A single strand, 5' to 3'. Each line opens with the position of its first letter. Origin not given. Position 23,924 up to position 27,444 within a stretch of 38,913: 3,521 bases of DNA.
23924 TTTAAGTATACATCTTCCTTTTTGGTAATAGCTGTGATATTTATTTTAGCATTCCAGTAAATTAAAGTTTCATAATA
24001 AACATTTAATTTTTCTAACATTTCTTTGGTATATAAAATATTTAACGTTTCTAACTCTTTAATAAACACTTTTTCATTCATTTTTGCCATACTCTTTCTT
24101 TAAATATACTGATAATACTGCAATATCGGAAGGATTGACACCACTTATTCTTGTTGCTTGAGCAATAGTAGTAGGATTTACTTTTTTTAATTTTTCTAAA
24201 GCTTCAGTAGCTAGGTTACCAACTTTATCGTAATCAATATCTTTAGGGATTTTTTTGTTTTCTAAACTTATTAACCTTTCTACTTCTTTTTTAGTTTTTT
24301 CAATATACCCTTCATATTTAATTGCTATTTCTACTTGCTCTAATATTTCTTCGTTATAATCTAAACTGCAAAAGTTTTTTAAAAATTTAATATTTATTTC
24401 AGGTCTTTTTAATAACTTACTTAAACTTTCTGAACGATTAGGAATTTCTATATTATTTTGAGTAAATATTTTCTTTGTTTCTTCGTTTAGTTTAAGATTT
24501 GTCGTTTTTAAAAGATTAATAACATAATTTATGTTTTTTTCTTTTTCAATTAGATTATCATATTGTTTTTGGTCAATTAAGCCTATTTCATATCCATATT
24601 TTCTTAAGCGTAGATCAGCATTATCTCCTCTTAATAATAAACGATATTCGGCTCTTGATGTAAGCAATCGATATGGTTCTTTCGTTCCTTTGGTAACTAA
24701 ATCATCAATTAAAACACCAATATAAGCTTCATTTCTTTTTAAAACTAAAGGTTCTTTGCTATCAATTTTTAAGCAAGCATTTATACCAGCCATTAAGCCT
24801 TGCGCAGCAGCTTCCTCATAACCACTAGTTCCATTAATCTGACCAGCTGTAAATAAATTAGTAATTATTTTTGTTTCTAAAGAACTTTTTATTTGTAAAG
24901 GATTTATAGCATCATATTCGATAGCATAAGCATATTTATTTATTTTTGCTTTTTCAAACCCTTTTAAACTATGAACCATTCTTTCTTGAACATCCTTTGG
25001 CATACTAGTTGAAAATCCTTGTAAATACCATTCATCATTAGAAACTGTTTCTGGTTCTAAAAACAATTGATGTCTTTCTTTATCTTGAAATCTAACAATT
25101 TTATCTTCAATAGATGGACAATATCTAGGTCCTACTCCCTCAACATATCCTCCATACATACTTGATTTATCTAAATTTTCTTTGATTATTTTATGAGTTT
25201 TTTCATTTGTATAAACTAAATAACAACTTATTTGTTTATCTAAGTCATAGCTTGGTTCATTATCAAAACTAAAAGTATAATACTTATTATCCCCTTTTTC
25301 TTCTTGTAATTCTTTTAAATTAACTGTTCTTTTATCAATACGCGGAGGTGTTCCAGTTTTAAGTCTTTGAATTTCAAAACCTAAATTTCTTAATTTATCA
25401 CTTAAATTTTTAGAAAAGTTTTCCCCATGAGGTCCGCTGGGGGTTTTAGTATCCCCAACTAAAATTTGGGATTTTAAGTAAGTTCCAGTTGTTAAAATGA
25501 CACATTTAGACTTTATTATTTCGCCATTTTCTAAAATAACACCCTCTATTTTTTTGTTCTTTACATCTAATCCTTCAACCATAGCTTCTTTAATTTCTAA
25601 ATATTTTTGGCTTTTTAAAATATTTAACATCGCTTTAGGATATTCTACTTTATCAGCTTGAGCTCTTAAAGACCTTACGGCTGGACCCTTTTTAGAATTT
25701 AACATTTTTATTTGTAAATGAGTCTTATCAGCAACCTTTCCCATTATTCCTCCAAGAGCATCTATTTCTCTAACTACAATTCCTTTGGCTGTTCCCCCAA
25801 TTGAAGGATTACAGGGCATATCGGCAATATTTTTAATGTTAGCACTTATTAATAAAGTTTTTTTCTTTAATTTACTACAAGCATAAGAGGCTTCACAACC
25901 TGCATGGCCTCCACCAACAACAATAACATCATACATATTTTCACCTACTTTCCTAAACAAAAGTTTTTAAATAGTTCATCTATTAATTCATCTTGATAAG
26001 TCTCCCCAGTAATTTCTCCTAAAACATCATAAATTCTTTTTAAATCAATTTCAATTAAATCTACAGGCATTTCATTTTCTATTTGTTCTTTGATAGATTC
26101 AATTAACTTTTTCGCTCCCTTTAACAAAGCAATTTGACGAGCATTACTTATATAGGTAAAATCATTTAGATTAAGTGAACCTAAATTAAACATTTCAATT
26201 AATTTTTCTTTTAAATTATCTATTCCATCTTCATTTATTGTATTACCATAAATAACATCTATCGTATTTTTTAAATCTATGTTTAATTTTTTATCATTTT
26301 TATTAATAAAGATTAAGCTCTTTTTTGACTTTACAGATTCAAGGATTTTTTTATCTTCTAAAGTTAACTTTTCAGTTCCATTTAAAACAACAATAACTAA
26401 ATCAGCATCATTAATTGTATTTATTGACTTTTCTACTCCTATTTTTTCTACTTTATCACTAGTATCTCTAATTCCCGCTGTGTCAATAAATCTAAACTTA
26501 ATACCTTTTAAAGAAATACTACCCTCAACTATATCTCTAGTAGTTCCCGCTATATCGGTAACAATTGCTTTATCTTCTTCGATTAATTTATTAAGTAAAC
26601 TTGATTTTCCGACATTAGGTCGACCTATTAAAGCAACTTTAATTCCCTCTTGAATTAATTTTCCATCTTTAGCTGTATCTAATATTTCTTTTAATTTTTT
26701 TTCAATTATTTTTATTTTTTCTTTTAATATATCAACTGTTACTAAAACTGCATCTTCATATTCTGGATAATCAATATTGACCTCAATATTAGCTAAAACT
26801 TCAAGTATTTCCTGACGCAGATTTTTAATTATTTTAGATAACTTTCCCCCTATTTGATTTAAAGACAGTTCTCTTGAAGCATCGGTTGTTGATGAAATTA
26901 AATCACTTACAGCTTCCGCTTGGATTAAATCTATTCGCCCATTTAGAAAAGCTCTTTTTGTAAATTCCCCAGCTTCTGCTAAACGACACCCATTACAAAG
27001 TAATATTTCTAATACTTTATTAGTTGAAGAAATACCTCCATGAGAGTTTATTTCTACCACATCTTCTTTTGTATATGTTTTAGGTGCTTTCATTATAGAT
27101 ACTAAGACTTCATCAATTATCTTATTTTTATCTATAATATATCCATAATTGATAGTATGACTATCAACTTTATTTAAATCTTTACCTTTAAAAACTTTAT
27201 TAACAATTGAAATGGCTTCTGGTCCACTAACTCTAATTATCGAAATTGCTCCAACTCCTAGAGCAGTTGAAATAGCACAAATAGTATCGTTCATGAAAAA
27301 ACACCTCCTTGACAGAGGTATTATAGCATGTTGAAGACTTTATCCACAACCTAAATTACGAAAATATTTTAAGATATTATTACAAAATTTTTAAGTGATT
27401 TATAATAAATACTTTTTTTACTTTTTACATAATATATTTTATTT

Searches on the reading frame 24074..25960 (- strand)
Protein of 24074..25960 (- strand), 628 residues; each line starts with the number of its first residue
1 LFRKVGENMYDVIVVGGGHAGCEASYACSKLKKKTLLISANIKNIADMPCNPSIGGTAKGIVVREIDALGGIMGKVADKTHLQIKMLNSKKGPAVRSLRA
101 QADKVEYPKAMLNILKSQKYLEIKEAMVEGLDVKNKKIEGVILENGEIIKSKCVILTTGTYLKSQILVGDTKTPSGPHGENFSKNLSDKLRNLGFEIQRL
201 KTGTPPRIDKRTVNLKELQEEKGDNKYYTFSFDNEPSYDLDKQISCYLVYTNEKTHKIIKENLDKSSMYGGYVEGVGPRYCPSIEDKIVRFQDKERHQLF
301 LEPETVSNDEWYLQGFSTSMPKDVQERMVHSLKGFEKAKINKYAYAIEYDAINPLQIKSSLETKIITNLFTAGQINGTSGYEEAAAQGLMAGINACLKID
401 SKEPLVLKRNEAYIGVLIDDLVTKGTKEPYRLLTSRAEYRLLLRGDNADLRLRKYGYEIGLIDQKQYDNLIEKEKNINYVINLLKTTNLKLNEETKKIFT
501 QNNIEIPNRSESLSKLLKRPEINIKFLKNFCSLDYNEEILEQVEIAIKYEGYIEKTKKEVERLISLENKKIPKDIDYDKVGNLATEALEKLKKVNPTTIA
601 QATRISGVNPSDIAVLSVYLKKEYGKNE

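Call 59: search_protein_families(library=pfam, proteins=[window:24074-25960:-], max_evalue=0.00001)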
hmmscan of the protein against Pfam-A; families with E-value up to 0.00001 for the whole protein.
window:24074-25960:- (628 aa): 3 families
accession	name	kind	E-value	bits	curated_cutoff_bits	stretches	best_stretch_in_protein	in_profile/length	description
PF01134.28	GIDA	-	1.8e-164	547.9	22.1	1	11-402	1-390/391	Glucose inhibited division protein A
PF13932.14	SAM_GIDA_C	-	1.7e-23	82.6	27.1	1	562-616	2-56/57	tRNA modifying enzyme MnmG/GidA C-terminal helical bundle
PF21680.2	GIDA_C_1st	-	8.7e-17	62.1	24.7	1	465-556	2-95/96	tRNA modifying enzyme MnmG/GidA C-terminal helical domain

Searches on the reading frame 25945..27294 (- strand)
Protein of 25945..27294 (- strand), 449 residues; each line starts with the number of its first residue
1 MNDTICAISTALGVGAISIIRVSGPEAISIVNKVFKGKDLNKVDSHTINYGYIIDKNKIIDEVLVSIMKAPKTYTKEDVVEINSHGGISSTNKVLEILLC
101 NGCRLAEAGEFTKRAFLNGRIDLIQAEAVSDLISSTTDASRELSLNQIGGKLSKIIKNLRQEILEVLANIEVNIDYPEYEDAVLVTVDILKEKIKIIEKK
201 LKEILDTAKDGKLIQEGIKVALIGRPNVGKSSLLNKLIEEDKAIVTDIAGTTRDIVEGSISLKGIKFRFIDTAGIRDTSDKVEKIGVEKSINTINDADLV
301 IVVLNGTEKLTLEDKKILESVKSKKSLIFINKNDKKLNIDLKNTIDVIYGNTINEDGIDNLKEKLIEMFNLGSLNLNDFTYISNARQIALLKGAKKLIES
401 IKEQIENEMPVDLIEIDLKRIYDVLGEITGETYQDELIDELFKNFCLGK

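Call 59: search_protein_families(library=pfam, proteins=[window:25945-27294:-], max_evalue=0.00001)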
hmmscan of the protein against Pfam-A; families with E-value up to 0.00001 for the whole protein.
window:25945-27294:- (449 aa): 6 families
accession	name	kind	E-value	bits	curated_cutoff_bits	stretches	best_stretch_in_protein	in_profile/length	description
PF12631.12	MnmE_helical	-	1.9e-54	185.4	40.1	1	123-446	1-211/211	MnmE helical domain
PF10396.14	TrmE_N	-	3.9e-43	146.8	29.8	1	4-120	1-117/117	GTP-binding protein TrmE N-terminus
PF01926.29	MMR_HSR1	-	4.6e-28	98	21.9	1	219-332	1-113/113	50S ribosome-binding GTPase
PF02421.24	FeoB_N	-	4.3e-10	39.8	27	1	219-308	2-90/156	Ferrous iron transport protein B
PF04548.22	AIG1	-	5.5e-06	26.3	27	1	220-323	3-109/212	AIG1 family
PF00350.29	Dynamin_N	-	9.9e-06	26.1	27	0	220-256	1-36/168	Dynamin family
